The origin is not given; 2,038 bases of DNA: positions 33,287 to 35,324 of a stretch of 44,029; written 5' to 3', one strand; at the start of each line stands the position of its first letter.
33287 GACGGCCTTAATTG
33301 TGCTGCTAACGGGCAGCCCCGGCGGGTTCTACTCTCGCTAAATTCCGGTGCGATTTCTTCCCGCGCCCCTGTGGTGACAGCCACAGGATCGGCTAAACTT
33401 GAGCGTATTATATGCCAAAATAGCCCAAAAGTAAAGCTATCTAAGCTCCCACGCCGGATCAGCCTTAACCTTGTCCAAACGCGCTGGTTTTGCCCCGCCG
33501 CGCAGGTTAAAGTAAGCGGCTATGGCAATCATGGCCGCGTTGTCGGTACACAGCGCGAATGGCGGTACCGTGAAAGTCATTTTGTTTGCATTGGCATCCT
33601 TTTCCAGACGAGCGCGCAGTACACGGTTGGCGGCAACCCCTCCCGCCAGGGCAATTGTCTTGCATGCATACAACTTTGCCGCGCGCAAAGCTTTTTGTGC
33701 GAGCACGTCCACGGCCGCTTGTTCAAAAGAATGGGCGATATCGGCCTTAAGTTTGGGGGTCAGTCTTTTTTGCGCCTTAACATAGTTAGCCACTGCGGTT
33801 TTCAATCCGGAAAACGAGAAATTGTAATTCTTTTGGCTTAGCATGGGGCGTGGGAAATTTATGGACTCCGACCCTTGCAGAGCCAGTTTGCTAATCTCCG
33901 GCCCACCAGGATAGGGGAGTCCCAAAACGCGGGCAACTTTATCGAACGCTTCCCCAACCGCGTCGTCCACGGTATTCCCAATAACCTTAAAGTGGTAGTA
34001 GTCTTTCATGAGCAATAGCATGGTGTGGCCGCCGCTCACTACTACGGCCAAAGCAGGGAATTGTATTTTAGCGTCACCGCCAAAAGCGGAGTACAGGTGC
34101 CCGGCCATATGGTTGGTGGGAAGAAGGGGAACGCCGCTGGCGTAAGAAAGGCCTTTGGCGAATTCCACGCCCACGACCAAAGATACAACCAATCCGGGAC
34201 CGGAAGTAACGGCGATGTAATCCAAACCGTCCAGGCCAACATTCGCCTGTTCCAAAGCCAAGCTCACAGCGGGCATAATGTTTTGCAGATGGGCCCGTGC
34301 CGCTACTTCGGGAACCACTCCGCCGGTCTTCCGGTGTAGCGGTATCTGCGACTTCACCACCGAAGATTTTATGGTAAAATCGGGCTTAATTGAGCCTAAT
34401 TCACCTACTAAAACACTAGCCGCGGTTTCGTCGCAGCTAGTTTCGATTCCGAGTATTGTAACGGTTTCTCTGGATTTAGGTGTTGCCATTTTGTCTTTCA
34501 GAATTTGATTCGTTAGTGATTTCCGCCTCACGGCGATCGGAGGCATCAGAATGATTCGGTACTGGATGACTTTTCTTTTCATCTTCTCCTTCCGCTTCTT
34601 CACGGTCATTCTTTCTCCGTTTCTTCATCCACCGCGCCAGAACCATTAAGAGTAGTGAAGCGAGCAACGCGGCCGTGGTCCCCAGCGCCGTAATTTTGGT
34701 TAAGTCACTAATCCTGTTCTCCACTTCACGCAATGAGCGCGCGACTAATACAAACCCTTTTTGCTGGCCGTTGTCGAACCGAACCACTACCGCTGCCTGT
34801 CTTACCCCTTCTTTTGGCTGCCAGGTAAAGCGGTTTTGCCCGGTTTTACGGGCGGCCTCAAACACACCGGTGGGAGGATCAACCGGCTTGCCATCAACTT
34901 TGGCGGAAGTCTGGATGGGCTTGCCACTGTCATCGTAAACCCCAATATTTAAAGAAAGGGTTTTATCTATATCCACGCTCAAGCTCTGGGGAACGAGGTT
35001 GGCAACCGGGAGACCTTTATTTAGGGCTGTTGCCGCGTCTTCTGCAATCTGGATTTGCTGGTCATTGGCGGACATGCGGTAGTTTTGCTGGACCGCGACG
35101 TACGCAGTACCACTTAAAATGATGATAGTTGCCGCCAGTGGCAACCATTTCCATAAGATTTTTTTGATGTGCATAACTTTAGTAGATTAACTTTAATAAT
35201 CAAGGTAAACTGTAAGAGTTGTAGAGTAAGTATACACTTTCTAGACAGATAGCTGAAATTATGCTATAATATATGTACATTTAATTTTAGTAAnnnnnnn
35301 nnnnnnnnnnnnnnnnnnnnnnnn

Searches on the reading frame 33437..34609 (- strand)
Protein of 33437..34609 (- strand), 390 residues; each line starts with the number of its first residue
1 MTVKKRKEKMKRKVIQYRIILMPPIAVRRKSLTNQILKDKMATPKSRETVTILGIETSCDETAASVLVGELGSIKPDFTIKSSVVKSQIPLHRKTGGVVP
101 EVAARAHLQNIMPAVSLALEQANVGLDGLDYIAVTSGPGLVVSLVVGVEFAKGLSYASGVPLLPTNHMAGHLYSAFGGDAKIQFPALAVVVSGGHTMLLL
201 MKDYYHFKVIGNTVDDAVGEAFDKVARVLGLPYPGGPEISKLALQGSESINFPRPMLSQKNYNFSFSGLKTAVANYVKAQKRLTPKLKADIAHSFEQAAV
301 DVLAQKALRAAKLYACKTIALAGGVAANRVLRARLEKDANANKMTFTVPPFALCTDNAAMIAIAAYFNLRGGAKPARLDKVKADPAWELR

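Call 8: search_protein_families(library=pfam, proteins=[window:33437-34609:-])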
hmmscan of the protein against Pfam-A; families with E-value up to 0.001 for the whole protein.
window:33437-34609:- (390 aa): 2 families
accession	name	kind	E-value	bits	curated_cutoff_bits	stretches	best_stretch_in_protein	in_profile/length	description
PF00814.31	TsaD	-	1.4e-93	313.9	24.8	1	80-362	2-263/264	tRNA N6-adenosine threonylcarbamoyltransferase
PF22521.2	HypF_C_2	-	1.7e-08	35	27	1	262-350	136-228/241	Carbamoyltransferase, Kae1-like Domain, second subdomain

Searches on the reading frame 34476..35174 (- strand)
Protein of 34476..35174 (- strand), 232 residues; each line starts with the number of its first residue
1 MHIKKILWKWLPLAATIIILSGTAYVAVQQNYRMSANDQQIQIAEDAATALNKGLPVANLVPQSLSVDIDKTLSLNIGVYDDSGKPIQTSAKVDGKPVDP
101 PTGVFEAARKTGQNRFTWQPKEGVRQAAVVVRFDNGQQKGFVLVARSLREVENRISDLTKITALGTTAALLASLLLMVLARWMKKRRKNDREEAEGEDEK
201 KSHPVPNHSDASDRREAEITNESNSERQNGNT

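Call 8: search_protein_families(library=pfam, proteins=[window:34476-35174:-])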
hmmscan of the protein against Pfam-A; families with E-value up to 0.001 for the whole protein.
window:34476-35174:- (232 aa): 1 family
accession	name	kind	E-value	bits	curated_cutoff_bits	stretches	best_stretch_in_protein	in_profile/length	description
PF23157.1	DUF7055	-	5e-06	26.6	27.6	1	78-102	20-44/66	Domain of unknown function (DUF7055)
